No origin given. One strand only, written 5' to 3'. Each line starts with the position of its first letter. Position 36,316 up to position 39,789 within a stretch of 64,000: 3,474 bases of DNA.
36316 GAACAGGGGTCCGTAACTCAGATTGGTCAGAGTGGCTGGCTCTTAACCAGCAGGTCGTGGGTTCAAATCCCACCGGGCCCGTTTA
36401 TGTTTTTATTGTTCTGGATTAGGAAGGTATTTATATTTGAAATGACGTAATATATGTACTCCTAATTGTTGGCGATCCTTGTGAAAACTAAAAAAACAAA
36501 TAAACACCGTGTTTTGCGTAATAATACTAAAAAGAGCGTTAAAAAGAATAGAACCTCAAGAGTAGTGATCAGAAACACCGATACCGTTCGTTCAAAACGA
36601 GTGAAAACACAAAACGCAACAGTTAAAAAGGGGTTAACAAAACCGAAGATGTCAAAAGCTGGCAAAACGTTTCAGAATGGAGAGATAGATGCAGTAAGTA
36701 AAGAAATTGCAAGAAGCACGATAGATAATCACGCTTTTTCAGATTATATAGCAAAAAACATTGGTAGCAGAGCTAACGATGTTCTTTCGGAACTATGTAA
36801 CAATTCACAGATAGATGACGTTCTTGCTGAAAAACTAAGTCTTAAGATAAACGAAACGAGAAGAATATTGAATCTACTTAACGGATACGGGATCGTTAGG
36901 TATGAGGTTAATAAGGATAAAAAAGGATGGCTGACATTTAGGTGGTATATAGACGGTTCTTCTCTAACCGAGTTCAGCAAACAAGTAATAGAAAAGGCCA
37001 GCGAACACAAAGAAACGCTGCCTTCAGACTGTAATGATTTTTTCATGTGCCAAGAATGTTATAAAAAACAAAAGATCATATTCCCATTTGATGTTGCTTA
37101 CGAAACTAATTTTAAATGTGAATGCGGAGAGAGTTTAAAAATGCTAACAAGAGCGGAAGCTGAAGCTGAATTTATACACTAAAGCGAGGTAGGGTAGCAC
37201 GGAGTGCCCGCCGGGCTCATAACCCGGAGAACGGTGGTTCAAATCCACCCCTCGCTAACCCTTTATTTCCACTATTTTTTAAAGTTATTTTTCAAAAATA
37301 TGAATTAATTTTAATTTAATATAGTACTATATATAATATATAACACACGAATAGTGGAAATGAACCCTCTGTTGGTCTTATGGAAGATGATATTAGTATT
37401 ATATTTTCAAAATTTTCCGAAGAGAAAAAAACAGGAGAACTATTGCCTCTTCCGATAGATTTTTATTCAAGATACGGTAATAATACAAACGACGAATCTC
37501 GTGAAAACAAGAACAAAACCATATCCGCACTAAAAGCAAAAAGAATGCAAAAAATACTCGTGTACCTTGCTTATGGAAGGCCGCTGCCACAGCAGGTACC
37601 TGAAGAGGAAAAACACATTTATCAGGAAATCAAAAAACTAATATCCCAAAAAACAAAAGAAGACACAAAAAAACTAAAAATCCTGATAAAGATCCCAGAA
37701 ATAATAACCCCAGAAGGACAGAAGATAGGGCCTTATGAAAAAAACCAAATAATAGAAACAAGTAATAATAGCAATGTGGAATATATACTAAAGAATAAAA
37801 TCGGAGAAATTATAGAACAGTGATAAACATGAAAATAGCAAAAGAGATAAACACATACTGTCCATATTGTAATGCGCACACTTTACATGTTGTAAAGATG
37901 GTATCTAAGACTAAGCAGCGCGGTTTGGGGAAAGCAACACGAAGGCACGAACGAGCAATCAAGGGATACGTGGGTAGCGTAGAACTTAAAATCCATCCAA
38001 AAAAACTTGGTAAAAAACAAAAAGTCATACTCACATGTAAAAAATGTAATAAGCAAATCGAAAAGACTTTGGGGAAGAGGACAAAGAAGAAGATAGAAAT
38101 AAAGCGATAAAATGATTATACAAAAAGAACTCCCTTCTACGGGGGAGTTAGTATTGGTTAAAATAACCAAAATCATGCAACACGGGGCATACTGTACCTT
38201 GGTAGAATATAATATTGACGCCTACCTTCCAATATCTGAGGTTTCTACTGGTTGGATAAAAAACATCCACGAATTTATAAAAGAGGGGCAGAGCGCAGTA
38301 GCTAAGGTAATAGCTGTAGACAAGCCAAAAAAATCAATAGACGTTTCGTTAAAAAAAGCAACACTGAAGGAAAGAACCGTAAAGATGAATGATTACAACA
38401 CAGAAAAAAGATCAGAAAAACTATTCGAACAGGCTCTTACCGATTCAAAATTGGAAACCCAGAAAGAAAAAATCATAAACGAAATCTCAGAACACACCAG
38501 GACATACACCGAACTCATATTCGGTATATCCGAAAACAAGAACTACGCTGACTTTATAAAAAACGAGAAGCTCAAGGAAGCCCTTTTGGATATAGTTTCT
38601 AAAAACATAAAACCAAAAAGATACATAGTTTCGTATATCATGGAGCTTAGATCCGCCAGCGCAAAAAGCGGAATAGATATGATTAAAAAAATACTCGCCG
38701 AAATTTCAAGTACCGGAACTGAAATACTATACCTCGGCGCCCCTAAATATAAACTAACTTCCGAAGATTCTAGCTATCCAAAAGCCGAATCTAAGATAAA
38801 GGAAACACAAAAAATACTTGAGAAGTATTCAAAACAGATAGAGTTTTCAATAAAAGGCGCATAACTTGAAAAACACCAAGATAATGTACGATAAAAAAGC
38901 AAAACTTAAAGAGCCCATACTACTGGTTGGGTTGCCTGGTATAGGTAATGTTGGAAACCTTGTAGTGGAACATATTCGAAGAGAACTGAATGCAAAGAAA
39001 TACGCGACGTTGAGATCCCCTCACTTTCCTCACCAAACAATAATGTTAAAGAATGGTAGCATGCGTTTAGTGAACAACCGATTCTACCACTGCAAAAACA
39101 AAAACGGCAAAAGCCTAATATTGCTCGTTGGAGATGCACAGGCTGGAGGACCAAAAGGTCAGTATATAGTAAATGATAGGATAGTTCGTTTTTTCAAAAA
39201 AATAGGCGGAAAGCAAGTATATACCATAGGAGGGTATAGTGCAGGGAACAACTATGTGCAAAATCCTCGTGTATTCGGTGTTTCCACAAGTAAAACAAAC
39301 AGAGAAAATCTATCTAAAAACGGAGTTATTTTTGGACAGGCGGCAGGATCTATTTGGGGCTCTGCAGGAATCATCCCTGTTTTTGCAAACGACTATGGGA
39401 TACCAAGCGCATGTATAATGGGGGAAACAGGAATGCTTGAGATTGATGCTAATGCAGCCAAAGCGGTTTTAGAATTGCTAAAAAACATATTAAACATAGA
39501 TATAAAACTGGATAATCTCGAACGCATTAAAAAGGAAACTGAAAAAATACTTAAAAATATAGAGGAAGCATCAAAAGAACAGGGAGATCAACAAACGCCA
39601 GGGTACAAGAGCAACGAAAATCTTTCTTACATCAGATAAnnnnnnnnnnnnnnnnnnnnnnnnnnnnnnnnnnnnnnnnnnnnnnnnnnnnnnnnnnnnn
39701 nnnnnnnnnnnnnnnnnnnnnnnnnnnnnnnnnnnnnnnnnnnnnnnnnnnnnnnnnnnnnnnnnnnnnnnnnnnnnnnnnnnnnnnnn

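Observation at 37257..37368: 12-bp perfect inverted repeat around a ~73-bp A/T block with AACCCT flanking direct repeats: MITE-like insertion or origin/DUE-like element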

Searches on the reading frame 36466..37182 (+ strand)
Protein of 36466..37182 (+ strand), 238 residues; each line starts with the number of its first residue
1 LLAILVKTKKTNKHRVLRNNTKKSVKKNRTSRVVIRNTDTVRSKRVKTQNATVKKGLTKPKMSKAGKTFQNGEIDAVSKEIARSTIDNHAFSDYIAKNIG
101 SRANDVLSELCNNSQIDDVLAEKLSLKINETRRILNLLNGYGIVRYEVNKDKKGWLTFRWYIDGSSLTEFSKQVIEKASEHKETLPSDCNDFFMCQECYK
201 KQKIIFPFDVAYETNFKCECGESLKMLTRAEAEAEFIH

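Call 9: search_protein_families(library=pfam, proteins=[window:36466-37182:+])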
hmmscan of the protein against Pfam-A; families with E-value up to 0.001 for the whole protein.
window:36466-37182:+ (238 aa): 1 family
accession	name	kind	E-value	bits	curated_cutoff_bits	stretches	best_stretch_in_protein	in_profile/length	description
PF02002.24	TFIIE_alpha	-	4.4e-09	36.6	22.9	1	95-177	7-91/105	TFIIE alpha subunit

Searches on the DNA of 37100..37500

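Call 84: search_rna_families(source=window, start=37100, end=37500, threshold=evalue, max_evalue=1)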
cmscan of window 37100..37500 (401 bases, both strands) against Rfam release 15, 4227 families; matches with E-value up to 1: 1.
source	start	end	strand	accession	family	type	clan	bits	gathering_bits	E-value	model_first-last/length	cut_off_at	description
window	37183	37257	+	RF00005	tRNA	Gene; tRNA;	CL00001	62.4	29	2.4e-13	1-71/71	no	tRNA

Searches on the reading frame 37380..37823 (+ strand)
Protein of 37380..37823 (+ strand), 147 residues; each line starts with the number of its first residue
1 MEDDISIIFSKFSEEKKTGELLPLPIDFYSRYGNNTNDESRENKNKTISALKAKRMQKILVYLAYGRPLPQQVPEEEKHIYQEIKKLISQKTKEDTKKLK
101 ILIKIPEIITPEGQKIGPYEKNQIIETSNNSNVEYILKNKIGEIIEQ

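Call 9: search_protein_families(library=pfam, proteins=[window:37380-37823:+])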
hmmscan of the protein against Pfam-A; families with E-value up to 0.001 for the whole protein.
window:37380-37823:+ (147 aa): 0 families

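Call 11: find_encoding_contigs(protein=window:37380-37823:+, flank=10000, max_places=10)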
Protein window:37380-37823:+ (147 aa): 23 contigs read that carry it; 4 places shown.
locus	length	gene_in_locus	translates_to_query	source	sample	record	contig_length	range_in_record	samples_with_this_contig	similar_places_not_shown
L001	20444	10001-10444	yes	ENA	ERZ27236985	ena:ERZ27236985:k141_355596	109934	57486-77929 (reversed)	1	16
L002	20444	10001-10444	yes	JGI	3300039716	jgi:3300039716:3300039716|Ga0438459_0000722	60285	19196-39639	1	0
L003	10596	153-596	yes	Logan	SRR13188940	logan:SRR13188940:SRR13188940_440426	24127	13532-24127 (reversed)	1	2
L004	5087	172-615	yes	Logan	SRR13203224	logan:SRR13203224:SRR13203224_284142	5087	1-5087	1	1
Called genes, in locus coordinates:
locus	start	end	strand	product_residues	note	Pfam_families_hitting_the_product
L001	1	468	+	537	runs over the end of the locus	PF07705:CARDB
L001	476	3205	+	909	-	PF00270:DEAD, PF04851:ResIII, PF00271:Helicase_C, PF19306:WHD_Lhr, PF08494:DEAD_assoc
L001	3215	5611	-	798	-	PF00521:DNA_topoisoIV, PF03989:DNA_gyraseA_C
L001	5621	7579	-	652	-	PF02518:HATPase_c, PF00204:DNA_gyraseB, PF01751:Toprim, PF00986:DNA_gyraseB_C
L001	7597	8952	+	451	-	-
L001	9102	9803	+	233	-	PF02002:TFIIE_alpha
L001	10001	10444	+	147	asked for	-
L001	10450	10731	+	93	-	PF00935:Ribosomal_L44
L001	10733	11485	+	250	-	PF00575:S1, PF07541:EIF_2_alpha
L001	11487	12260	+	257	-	PF09754:PAC2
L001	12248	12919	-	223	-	PF01940:DUF92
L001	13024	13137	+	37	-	-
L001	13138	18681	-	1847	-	-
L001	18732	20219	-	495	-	PF13432:TPR_16 (faint), PF25575:TPR_BSK1_C, PF00515:TPR_1 (faint), PF07719:TPR_2 (faint), PF13181:TPR_8 (faint), PF13414:TPR_11 (weak), PF13428:TPR_14 (faint), PF00004:AAA, +2 more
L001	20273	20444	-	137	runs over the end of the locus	PF00075:RNase_H, PF13456:RVT_3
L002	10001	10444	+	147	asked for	-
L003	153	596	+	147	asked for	-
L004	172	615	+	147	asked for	-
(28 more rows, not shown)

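Call 14: find_homologous_proteins(query=window:37380-37823:+, max_evalue=0.001)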
Query window:37380-37823:+ (147 aa): 43 proteins with E <= 0.001 among 91 candidates.
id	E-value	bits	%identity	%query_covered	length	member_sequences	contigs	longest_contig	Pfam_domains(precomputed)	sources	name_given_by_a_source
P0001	3.7e-86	304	100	100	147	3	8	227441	-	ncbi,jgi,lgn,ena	jgi:hypothetical protein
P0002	9.4e-38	147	47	99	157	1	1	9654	-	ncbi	-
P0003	7.8e-37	144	52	93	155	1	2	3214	-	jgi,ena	jgi:hypothetical protein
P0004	1.5e-36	143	50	98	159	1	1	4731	-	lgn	-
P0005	4.1e-36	142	52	95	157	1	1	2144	PF05916.17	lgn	-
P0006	7.6e-36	141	50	99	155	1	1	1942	PF27418.1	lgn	-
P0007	9.4e-36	141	53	93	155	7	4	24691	-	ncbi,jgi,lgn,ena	jgi:DNA replication initiation complex subunit (GINS family)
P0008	1.6e-35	140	51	94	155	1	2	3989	PF27418.1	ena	-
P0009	1.7e-35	140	50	99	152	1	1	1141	-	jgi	jgi:hypothetical protein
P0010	1.9e-35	140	51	94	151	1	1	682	PF27418.1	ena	-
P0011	2.0e-34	136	47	99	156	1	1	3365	-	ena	-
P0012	2.2e-34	136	41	99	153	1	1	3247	-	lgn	-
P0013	1.3e-33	134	52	95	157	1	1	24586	-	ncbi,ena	-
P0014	1.6e-33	134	48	96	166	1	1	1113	-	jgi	jgi:hypothetical protein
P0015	2.9e-33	133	46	94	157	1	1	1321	-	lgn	-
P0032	5.4e-29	119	46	89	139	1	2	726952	-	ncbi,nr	ncbi:MAG: hypothetical protein KGH69_02305 [Candidatus Micrarchaeota archaeon]|nr:hypothetical prote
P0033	5.6e-29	119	43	94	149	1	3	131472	PF27418.1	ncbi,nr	ncbi:MAG: hypothetical protein KGI00_00715 [Candidatus Micrarchaeota archaeon]|nr:hypothetical prote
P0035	1.1e-27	115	43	95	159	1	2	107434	PF27418.1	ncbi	ncbi:MAG: hypothetical protein ACP5RF_00965 [Candidatus Micrarchaeia archaeon]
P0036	4.4e-27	113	44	95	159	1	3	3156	PF27418.1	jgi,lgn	jgi:hypothetical protein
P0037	5.3e-27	112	43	97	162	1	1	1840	PF27418.1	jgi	jgi:DNA replication initiation complex subunit (GINS family)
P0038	1.4e-26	111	44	95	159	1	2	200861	-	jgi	jgi:hypothetical protein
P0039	1.4e-26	111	45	95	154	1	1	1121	PF27418.1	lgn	-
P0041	5.0e-25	106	45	94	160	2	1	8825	PF27418.1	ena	-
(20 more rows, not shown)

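Call 16: find_related_loci(query=A2, collection=genome_contigs, flank=3000)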
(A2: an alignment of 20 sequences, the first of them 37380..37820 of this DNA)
Query A2 (147 aa) in genome_contigs; peptide patterns used: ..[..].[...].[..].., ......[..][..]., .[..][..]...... (x = any residue, [..] = any of these).
315 stretches matched a pattern; 79 encode a relative of the query (tblastn E <= 1e-3); 79 distinct loci.
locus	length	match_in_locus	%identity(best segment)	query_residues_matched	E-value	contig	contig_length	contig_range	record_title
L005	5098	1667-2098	53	8-144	4e-41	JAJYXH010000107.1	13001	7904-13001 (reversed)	MAG: Candidatus Micrarchaeota archaeon isolate FK3.bin34 NODE_9667_length_13001_cov_5.958832, whole genome shotgun seque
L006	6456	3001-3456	49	7-147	7e-41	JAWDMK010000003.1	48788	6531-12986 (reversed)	MAG: Candidatus Micrarchaeota archaeon isolate F8S.bin.15 NODE_59_length_48788_cov_3.73245, whole genome shotgun sequenc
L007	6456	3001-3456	50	7-147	1e-40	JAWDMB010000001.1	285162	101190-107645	MAG: Candidatus Micrarchaeota archaeon isolate DS.bin.6 NODE_1_length_285162_cov_6.39652, whole genome shotgun sequence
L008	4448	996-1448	51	5-145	2e-40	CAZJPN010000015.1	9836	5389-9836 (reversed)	MAG TPA_asm: uncultured Pseudomonadota bacterium isolate SRP271791_co1_55 genome assembly, contig: k141_92426, whole gen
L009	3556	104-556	51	5-145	2e-40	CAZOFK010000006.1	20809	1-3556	MAG TPA_asm: Candidatus Micrarchaeota archaeon isolate SRP271791_co2_39 genome assembly, contig: NODE_581_length_20809_c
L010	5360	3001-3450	52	7-145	3e-40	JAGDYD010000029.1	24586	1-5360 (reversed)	MAG: Candidatus Micrarchaeota archaeon isolate KMA_Bin02 NODE_625_length_24586_cov_4.090742, whole genome shotgun sequen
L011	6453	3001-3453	47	2-145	3e-40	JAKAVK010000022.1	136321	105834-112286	MAG: Candidatus Micrarchaeota archaeon isolate YP3.bin93 NODE_127_length_136321_cov_6.64955, whole genome shotgun sequen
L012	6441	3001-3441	45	7-145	1e-38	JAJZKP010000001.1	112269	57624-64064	MAG: Candidatus Micrarchaeota archaeon isolate MAS1.bin34 NODE_55_length_112269_cov_8.022480, whole genome shotgun seque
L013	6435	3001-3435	51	8-143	1e-38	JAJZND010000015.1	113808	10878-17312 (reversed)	MAG: Candidatus Micrarchaeota archaeon isolate MAS3.bin71 NODE_194_length_113808_cov_2.255513, whole genome shotgun sequ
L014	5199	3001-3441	46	7-145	1e-37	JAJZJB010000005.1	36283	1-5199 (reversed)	MAG: Candidatus Micrarchaeota archaeon isolate LSA5.bin112 NODE_1514_length_36283_cov_6.657623, whole genome shotgun seq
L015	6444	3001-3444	47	8-147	8e-38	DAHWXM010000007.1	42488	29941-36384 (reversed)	MAG TPA_asm: Candidatus Micrarchaeota archaeon isolate clean2166 k141_1040818, whole genome shotgun sequence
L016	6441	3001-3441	46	8-144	9e-38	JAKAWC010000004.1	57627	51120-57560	MAG: Candidatus Micrarchaeota archaeon isolate YP4.bin34 NODE_734_length_57627_cov_2.850887, whole genome shotgun sequen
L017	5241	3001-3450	47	7-145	8e-38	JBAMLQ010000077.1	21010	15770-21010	MAG: Candidatus Micrarchaeia archaeon isolate MAG9 ExploCarb_3808S_S2_642_length_21010_cov_4, whole genome shotgun seque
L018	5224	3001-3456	47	7-147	2e-37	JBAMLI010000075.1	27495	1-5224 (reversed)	MAG: archaeon isolate MAG1 ExploCarb_3808S_S2_468_length_27495_cov_51, whole genome shotgun sequence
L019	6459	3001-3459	43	7-147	6e-37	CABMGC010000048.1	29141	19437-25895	uncultured archaeon isolate LFW-125_1 genome assembly, contig: LFW1251_52, whole genome shotgun sequence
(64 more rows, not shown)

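Call 61: find_encoding_contigs(protein=P0032, flank=10000, max_places=1)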
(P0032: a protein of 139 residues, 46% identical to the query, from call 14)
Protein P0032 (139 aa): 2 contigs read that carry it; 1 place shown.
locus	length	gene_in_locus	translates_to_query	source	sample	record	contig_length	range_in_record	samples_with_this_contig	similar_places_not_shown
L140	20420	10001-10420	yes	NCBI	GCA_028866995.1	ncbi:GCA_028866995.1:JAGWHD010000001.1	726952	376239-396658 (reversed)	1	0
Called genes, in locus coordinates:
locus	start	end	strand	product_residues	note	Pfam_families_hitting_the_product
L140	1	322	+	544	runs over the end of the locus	PF07705:CARDB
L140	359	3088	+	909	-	PF00270:DEAD, PF04851:ResIII, PF00271:Helicase_C, PF19306:WHD_Lhr, PF08494:DEAD_assoc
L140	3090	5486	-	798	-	PF00521:DNA_topoisoIV, PF03989:DNA_gyraseA_C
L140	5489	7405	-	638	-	PF02518:HATPase_c, PF00204:DNA_gyraseB, PF01751:Toprim, PF00986:DNA_gyraseB_C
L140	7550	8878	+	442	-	-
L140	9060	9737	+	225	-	PF02002:TFIIE_alpha (weak)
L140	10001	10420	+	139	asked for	-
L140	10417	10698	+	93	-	PF00935:Ribosomal_L44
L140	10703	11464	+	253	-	PF00575:S1 (weak), PF07541:EIF_2_alpha (weak)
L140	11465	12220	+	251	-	PF09754:PAC2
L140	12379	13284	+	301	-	PF01063:Aminotran_4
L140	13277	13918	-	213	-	PF01940:DUF92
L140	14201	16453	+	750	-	PF14520:HHH_5, PF14528:LAGLIDADG_3 (faint), PF08423:Rad51, PF14890:Intein_splicing, PF08423:Rad51, PF00154:RecA_N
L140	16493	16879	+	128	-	-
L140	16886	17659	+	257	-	PF00590:TP_methylase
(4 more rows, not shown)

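Call 62: find_encoding_contigs(protein=P0038, flank=10000, max_places=1)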
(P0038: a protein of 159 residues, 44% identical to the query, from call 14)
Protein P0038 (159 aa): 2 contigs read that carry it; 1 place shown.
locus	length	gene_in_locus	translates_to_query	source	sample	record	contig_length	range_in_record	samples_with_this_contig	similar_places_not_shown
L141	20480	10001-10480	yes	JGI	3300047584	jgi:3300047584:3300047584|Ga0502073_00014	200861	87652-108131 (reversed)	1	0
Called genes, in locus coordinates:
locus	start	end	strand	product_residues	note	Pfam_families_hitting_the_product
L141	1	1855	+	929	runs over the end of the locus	PF00270:DEAD, PF04851:ResIII, PF00271:Helicase_C, PF19306:WHD_Lhr, PF08494:DEAD_assoc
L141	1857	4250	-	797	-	PF00521:DNA_topoisoIV, PF03989:DNA_gyraseA_C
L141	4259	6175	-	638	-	PF02518:HATPase_c, PF00204:DNA_gyraseB, PF01751:Toprim, PF00986:DNA_gyraseB_C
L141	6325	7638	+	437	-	-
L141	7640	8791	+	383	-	PF01966:HD, PF19276:HD_assoc_2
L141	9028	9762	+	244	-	PF02002:TFIIE_alpha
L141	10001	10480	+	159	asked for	-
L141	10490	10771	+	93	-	PF00935:Ribosomal_L44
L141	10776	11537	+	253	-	PF00575:S1, PF07541:EIF_2_alpha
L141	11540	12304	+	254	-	PF09754:PAC2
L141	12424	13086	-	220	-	PF01940:DUF92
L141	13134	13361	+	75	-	-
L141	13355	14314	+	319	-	PF00633:HHH (faint), PF11731:Cdd1 (faint), PF14520:HHH_5, PF00154:RecA_N, PF06745:ATPase (faint), PF08423:Rad51, PF13481:AAA_25 (weak)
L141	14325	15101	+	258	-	PF00590:TP_methylase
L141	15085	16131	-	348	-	PF03706:LPG_synthase_TM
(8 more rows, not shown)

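Call 63: find_encoding_contigs(protein=P0033, flank=10000, max_places=1)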
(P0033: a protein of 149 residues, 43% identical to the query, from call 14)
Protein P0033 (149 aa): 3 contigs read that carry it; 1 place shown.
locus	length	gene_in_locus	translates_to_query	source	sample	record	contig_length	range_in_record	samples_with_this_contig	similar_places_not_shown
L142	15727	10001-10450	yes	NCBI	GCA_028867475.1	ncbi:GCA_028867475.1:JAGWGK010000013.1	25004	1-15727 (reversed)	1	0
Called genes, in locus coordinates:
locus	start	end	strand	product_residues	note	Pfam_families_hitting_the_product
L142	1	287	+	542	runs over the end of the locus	PF07705:CARDB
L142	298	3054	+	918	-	PF00270:DEAD, PF04851:ResIII, PF00271:Helicase_C, PF19306:WHD_Lhr, PF08494:DEAD_assoc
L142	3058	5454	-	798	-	PF00521:DNA_topoisoIV, PF03989:DNA_gyraseA_C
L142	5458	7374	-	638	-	PF02518:HATPase_c, PF00204:DNA_gyraseB, PF01751:Toprim, PF00986:DNA_gyraseB_C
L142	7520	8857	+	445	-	-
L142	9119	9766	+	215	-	PF02002:TFIIE_alpha (weak)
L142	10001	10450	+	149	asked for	PF27418:GINS23_N (weak)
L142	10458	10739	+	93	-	PF00935:Ribosomal_L44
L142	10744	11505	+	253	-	PF00575:S1 (weak), PF07541:EIF_2_alpha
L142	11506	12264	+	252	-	PF09754:PAC2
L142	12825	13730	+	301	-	PF01063:Aminotran_4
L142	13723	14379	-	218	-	PF01940:DUF92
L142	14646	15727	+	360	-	PF00633:HHH (faint), PF14520:HHH_5, PF00154:RecA_N (weak), PF08423:Rad51, PF14890:Intein_splicing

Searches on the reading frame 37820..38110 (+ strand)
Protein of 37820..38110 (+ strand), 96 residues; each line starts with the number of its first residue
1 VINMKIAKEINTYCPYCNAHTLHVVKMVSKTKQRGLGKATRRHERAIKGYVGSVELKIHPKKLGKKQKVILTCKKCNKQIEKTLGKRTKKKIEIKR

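Call 9: search_protein_families(library=pfam, proteins=[window:37820-38110:+])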
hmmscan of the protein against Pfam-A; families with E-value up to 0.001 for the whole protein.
window:37820-38110:+ (96 aa): 2 families
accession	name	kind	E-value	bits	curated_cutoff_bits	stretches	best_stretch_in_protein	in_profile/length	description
PF00935.25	Ribosomal_L44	-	1.5e-09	38.5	25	1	20-90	2-72/76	Ribosomal protein L44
PF10601.15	zf-LITAF-like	-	0.0007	20.1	23.8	0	10-27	4-21/70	LITAF-like zinc ribbon domain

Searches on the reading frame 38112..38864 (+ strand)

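Call 9: search_protein_families(library=pfam, proteins=[window:38112-38864:+])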
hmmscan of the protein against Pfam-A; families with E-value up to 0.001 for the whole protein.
window:38112-38864:+ (250 aa): 2 families
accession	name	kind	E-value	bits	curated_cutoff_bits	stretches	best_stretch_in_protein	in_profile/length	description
PF07541.17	EIF_2_alpha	-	1.1e-10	41.9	22.8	1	122-220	6-112/114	Eukaryotic translation initiation factor 2 alpha subunit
PF00575.29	S1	-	3.8e-10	40.4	22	1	8-81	2-74/74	S1 RNA binding domain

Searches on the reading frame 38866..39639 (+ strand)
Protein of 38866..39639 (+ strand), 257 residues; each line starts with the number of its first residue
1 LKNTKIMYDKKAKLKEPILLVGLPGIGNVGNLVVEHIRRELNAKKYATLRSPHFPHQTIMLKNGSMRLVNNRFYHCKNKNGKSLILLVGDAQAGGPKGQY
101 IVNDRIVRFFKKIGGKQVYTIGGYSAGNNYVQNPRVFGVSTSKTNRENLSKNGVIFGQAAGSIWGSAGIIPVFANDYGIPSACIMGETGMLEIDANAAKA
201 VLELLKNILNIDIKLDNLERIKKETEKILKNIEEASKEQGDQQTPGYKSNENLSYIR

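Call 9: search_protein_families(library=pfam, proteins=[window:38866-39639:+])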
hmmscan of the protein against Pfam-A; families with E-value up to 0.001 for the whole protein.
window:38866-39639:+ (257 aa): 1 family
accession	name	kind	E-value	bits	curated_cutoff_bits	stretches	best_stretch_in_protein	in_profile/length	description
PF09754.15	PAC2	-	8.1e-36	124.3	25.8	1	19-231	1-213/215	PAC2 family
